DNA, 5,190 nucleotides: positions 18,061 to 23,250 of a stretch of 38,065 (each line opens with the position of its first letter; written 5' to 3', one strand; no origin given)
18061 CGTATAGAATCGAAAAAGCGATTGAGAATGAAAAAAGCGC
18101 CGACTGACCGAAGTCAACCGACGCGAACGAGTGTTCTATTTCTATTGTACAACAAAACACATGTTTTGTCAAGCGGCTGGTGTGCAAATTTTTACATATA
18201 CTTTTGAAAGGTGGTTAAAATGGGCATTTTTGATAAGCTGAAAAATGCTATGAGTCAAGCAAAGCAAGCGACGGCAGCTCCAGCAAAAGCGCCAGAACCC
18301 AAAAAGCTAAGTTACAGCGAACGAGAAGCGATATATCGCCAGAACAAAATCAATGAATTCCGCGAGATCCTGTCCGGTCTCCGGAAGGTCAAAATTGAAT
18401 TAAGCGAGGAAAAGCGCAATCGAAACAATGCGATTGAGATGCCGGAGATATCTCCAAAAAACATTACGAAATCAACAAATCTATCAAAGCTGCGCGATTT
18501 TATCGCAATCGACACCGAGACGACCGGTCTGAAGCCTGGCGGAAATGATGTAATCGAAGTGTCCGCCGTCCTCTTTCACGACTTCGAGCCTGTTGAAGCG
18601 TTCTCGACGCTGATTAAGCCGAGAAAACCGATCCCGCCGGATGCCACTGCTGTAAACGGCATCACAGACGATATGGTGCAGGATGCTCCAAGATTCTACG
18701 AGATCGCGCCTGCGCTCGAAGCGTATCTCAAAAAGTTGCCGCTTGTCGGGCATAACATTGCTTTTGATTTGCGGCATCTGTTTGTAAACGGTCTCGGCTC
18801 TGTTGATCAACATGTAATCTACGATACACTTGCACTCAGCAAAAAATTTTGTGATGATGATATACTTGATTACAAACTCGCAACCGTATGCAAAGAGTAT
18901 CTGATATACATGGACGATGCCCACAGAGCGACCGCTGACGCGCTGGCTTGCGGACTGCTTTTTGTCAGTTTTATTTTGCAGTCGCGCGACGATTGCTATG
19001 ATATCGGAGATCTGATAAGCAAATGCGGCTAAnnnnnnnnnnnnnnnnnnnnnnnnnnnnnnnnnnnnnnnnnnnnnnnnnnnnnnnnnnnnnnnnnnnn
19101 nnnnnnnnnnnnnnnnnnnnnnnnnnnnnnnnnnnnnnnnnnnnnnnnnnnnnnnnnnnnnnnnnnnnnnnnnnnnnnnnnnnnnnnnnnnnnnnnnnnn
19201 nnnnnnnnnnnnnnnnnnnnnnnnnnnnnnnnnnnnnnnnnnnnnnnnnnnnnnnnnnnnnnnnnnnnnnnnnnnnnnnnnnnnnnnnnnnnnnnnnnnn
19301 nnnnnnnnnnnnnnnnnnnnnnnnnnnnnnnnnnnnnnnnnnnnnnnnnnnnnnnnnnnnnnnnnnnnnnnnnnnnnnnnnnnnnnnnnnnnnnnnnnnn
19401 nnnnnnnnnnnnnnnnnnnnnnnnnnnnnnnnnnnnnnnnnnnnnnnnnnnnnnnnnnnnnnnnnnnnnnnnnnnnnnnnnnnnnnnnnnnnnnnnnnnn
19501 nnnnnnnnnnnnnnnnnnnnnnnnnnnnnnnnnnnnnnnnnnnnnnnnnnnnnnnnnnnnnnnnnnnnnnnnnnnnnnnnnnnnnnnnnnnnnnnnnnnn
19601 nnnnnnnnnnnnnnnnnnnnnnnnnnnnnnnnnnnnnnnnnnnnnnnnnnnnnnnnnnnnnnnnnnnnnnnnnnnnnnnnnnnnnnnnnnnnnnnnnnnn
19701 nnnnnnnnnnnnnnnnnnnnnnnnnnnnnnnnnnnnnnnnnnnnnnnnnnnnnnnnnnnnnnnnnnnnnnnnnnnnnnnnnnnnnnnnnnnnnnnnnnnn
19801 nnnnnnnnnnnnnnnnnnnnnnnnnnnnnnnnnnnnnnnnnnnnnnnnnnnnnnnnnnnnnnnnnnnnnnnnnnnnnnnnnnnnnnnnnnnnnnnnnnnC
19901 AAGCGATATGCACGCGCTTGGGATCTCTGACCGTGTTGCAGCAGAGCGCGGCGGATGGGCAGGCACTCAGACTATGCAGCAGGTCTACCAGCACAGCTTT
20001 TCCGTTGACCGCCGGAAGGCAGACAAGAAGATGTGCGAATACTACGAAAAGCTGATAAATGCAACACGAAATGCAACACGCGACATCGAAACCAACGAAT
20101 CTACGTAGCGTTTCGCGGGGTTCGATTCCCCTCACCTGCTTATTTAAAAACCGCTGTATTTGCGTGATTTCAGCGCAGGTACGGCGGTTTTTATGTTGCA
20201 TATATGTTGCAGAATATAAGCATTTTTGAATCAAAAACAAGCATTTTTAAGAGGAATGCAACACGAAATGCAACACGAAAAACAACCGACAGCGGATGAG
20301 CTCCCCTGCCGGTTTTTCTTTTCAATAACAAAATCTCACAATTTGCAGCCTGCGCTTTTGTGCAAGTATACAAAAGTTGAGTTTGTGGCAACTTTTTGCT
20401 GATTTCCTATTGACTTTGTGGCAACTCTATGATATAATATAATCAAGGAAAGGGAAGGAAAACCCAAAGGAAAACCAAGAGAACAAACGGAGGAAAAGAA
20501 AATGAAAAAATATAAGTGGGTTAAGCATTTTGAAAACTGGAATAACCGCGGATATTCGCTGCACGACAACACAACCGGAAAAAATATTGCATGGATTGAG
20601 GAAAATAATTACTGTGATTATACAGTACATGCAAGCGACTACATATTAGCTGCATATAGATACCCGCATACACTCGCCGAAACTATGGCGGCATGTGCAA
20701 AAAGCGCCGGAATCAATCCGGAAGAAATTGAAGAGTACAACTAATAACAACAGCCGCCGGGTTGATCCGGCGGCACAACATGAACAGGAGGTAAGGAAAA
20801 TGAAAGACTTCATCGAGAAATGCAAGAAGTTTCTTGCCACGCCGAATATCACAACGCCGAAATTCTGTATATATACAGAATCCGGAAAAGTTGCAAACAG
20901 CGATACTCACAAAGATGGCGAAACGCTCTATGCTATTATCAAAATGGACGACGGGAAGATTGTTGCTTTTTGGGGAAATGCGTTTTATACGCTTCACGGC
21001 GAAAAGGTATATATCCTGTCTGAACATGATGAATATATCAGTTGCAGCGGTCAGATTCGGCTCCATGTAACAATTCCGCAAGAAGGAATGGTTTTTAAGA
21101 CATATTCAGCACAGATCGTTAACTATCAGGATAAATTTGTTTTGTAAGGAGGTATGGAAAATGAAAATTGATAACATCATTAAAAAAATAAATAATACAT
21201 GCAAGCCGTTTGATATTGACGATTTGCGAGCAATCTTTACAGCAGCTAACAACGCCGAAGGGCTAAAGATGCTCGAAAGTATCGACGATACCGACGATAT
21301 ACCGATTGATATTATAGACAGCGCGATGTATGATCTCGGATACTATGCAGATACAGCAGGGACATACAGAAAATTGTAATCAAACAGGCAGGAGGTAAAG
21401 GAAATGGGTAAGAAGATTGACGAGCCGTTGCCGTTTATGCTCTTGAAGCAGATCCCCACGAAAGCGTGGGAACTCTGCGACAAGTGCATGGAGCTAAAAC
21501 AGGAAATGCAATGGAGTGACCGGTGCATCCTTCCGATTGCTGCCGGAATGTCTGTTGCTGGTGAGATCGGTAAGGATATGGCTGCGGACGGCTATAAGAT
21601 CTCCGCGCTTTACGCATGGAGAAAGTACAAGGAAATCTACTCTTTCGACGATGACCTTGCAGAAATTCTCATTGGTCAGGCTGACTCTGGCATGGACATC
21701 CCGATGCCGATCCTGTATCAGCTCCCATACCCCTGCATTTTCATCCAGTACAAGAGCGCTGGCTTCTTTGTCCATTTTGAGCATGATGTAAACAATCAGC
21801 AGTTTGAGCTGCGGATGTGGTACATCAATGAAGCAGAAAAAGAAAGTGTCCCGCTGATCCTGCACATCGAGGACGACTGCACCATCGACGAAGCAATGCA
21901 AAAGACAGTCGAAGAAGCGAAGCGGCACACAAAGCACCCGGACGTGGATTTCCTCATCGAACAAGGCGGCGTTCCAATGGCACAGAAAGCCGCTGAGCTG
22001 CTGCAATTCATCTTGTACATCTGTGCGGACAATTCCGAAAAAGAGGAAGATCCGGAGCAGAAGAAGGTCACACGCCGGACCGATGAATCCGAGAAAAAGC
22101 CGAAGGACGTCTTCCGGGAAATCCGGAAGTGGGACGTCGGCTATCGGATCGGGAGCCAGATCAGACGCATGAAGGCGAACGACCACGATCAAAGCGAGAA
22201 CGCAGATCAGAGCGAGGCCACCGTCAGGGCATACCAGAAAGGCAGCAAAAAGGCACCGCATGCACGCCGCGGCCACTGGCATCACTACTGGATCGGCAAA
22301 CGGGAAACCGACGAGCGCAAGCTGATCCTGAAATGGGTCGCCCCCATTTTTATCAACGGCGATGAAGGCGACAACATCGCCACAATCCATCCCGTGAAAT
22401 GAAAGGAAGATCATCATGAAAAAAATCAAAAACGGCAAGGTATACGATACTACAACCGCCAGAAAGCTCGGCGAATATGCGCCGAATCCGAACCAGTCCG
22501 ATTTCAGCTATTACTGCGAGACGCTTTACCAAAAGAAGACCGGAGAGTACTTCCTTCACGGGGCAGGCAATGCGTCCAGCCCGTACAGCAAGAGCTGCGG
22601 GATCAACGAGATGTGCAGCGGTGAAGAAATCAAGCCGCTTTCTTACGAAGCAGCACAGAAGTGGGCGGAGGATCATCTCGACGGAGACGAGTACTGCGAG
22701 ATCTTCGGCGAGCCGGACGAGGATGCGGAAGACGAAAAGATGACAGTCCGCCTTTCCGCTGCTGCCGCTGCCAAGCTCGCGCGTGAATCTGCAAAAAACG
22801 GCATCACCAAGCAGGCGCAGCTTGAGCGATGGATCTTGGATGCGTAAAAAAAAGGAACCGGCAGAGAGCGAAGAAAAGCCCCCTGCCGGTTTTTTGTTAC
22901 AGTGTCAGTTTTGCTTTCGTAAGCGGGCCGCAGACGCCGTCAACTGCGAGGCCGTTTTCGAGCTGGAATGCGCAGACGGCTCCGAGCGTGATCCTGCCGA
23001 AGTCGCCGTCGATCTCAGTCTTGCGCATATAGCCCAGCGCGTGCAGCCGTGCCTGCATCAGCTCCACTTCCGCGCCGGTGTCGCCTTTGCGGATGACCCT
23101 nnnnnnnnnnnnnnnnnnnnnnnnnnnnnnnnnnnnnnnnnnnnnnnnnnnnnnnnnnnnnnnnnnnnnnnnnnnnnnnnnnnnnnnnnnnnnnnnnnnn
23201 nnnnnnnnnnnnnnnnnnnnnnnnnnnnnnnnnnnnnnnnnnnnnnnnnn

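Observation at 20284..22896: Self-contained, AT-rich five-gene accessory cassette of unknown function between attP and the lysis genes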

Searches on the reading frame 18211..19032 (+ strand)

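Call 4: search_protein_families(library=pfam, proteins=[window:18211-19032:+], max_evalue=1)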
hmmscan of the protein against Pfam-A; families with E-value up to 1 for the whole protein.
window:18211-19032:+ (273 aa): 5 families
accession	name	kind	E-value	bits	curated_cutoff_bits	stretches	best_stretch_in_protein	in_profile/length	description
PF00929.31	RNase_T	-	4e-24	86.5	24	1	98-248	1-161/164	Exonuclease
PF04857.26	CAF1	-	0.0003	20.6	24.2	1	44-191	168-222/320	CAF1 family ribonuclease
PF01612.26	DNA_pol_A_exo1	-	0.00096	19.4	23.6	1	165-233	64-130/173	3'-5' exonuclease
PF21762.3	DEDDh_C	-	0.056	14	27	1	171-245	103-179/188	DNA polymerase III subunit epsilon-like, C-terminal domain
PF14269.12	Arylsulfotran_2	-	0.16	11.7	27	1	108-206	47-144/301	Arylsulfotransferase (ASST)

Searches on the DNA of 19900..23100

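Call 51: search_rna_families(source=window, start=19900, end=23100, threshold=evalue, max_evalue=1)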
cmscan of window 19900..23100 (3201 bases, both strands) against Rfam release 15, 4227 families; matches with E-value up to 1: 3.
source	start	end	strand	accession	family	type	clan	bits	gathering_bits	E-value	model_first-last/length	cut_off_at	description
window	20271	20334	-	RF02067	STnc310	Gene; sRNA;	-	22.8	40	0.4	1-61/61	no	Salmonella enterica sRNA STnc310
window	20037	20155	-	RF01454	RCNMV_5UTR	Cis-reg;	-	21.8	75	0.8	1-123/123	no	5'UTR enhancer element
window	20117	20131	+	RF01850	beta_tmRNA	Gene;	CL00001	11.9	84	0.91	87-101/331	no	Betaproteobacteria transfer-messenger RNA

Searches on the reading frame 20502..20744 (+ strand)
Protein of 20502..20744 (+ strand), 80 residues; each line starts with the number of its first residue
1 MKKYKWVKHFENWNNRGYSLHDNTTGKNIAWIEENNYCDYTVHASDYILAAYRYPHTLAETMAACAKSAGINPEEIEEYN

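Call 4: search_protein_families(library=pfam, proteins=[window:20502-20744:+], max_evalue=1)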
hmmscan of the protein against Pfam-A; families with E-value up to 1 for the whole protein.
window:20502-20744:+ (80 aa): 0 families

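Call 5: search_protein_families(library=phrogs, proteins=[window:20502-20744:+], max_evalue=1)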
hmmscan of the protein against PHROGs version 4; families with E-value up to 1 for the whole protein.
window:20502-20744:+ (80 aa): 4 families
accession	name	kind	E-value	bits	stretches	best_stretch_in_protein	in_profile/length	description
phrog_6966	-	unknown function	0.022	15.5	1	12-54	136-179/188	-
phrog_14301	-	DNA, RNA and nucleotide metabolism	0.14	12.9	1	21-79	75-133/186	RNA ligase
phrog_13296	-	unknown function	0.22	13.1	1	16-79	41-104/108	-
phrog_11939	-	unknown function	0.33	12.1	1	11-42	13-50/72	-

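Call 6: search_protein_families(library=padloc, proteins=[window:20502-20744:+], max_evalue=1)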
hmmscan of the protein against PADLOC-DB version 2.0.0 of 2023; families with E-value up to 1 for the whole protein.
window:20502-20744:+ (80 aa): 0 families

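Call 10: search_protein_families(library=ncbifam, proteins=[window:20502-20744:+], max_evalue=1)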
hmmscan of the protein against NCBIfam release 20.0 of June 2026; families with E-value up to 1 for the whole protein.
window:20502-20744:+ (80 aa): 1 family
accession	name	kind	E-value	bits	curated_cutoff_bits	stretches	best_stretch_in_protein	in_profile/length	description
NF046076.1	monocarbox_MctP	equivalog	0.25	9.9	625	1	27-67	226-266/481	monocarboxylate uptake permease MctP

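Call 50: list_cluster_members(proteins=[window:20502-20744:+, window:20800-21147:+, window:21161-21379:+])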
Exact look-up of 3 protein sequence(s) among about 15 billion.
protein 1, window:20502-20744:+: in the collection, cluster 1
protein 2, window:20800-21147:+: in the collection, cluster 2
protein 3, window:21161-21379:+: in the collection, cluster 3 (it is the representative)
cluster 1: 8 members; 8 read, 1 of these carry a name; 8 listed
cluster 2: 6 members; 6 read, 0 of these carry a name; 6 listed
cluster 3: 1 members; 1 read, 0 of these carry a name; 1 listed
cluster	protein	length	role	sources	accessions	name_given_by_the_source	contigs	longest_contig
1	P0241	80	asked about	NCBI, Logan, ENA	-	-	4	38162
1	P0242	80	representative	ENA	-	-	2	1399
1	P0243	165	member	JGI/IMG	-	hypothetical protein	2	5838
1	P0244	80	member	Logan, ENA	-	-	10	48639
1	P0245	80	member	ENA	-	-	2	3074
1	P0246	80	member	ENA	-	-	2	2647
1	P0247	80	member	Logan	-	-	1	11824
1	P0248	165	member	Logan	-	-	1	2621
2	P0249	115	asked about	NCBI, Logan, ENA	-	-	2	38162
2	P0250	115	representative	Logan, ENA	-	-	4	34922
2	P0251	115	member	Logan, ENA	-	-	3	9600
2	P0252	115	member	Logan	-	-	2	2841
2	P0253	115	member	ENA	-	-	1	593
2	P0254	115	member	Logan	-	-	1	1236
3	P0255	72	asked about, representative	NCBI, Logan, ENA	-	-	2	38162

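Call 56: find_encoding_contigs(protein=window:20502-20744:+, flank=5000, max_places=4)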
Protein window:20502-20744:+ (80 aa): 6 contigs read that carry it; 3 places shown.
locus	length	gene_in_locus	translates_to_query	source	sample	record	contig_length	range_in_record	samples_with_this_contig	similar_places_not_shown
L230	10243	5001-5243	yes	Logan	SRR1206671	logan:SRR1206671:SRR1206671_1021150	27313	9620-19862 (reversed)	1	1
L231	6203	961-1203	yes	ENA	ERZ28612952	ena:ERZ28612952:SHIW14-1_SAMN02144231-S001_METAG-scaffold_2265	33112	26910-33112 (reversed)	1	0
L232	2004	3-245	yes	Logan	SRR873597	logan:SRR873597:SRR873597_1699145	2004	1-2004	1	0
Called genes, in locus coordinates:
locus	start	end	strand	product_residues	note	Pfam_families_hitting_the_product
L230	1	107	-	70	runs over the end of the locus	PF12844:HTH_19, PF13443:HTH_26 (weak), PF13560:HTH_31, PF01381:HTH_3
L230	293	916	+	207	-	PF01381:HTH_3, PF12844:HTH_19, PF13560:HTH_31, PF00717:Peptidase_S24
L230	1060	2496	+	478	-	PF10544:T5orf172, PF13455:MUG113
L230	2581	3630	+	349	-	PF00589:Phage_integrase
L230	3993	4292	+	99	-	-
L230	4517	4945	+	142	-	-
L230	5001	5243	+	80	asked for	-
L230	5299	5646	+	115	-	-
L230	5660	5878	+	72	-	-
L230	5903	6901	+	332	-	PF26125:AcrVA2-like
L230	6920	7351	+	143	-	-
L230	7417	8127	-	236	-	PF05257:CHAP, PF01471:PG_binding_1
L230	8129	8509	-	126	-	PF05105:Phage_holin_4_1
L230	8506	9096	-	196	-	-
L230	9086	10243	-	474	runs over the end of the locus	PF18994:Prophage_tailD1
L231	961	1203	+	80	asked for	-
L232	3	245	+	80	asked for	?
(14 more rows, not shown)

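Call 91: search_dna_similar(query=window:20502-20744:+, collection=phages, mode=protein, max_evalue=0.01, max_rows=10)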
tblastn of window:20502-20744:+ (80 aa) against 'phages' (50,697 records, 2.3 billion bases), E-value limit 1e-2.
No match.

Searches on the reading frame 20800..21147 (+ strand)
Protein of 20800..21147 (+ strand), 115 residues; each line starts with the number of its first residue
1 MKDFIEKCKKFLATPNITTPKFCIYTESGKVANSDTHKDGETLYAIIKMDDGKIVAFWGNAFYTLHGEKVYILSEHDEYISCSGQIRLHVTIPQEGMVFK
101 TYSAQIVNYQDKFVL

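Call 4: search_protein_families(library=pfam, proteins=[window:20800-21147:+], max_evalue=1)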
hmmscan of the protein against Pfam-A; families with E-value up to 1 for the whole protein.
window:20800-21147:+ (115 aa): 1 family
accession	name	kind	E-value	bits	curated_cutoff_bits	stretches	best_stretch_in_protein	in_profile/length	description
PF25744.1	T4_Y13H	-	0.066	13.5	27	0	44-60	7-23/61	Bacteriophage T4 Y13H protein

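Call 5: search_protein_families(library=phrogs, proteins=[window:20800-21147:+], max_evalue=1)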
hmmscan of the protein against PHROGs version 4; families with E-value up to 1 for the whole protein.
window:20800-21147:+ (115 aa): 3 families
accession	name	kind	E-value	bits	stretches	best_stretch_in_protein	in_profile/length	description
phrog_27525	-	unknown function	0.059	14.5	1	1-35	1-35/85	-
phrog_12692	-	unknown function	0.07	14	1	10-63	4-57/69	-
phrog_15318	-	unknown function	0.081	14.1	1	61-92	15-47/60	-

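Call 6: search_protein_families(library=padloc, proteins=[window:20800-21147:+], max_evalue=1)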
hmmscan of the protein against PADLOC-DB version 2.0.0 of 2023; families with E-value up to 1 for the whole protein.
window:20800-21147:+ (115 aa): 0 families

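Call 10: search_protein_families(library=ncbifam, proteins=[window:20800-21147:+], max_evalue=1)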
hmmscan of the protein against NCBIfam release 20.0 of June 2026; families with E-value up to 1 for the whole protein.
window:20800-21147:+ (115 aa): 1 family
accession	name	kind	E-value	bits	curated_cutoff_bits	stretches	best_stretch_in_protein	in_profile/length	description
NF001302.0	PRK00249.1-2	equivalog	0.12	11.9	410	1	55-88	183-216/260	flagellar basal body L-ring protein FlgH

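Call 54: find_homologous_proteins(query=window:20800-21147:+, max_evalue=0.01)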
Query window:20800-21147:+ (115 aa): 3 proteins with E <= 0.01 among 3 candidates.
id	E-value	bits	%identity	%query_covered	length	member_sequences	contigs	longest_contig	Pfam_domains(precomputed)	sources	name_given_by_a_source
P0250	2.5e-71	255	99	100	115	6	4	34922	-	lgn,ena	-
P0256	4.8e-36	141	62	100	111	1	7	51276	-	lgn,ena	-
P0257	1.4e-34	136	58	100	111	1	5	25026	-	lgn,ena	-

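Call 55: find_encoding_contigs(protein=P0256, flank=5000, max_places=3)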
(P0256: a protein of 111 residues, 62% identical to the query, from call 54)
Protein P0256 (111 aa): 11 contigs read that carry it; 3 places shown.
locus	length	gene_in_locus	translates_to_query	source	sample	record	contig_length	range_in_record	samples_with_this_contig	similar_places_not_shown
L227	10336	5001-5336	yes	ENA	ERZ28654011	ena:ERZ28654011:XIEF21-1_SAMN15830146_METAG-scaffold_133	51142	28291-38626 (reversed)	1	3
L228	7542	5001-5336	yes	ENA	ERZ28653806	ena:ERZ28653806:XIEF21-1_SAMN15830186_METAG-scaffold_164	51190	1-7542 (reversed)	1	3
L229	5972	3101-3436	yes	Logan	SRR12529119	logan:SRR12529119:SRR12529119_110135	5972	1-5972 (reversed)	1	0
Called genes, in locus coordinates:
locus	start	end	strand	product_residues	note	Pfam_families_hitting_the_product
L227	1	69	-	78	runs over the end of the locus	PF19891:DUF6364 (weak)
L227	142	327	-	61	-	-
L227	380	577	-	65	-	-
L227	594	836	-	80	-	-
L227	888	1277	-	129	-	-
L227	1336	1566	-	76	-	-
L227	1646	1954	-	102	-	-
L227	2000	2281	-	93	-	-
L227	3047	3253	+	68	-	-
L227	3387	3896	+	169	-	-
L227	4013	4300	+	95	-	-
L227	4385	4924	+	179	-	-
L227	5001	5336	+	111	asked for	-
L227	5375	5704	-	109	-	-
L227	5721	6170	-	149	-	-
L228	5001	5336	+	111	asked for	-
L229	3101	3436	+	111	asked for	-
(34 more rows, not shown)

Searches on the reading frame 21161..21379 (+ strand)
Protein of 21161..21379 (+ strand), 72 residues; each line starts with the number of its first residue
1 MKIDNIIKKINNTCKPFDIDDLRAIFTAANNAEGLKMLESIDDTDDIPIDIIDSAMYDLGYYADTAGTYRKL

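Call 4: search_protein_families(library=pfam, proteins=[window:21161-21379:+], max_evalue=1)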
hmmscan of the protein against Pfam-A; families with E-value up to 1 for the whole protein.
window:21161-21379:+ (72 aa): 1 family
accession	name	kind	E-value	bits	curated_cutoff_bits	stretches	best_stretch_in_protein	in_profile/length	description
PF05045.17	RgpF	-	0.17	11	25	1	21-64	200-243/503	Rhamnan synthesis protein F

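Call 5: search_protein_families(library=phrogs, proteins=[window:21161-21379:+], max_evalue=1)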
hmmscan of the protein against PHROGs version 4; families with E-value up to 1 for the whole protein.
window:21161-21379:+ (72 aa): 1 family
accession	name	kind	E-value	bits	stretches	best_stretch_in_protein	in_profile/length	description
phrog_5909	-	head and packaging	0.14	12.3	1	6-61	35-91/285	terminase large subunit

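Call 6: search_protein_families(library=padloc, proteins=[window:21161-21379:+], max_evalue=1)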
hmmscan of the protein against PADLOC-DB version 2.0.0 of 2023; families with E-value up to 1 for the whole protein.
window:21161-21379:+ (72 aa): 0 families

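Call 10: search_protein_families(library=ncbifam, proteins=[window:21161-21379:+], max_evalue=1)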
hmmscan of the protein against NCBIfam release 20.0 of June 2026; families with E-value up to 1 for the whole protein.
window:21161-21379:+ (72 aa): 1 family
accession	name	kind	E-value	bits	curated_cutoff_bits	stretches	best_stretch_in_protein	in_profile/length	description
NF005310.0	PRK06842.1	equivalog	0.089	12.5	238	1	24-61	27-64/185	Fe-S-containing hydro-lyase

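Call 92: search_dna_similar(query=window:21161-21379:+, collection=phages, mode=protein, max_evalue=0.01, max_rows=10)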
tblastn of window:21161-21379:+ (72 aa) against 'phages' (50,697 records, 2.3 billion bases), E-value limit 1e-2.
No match.
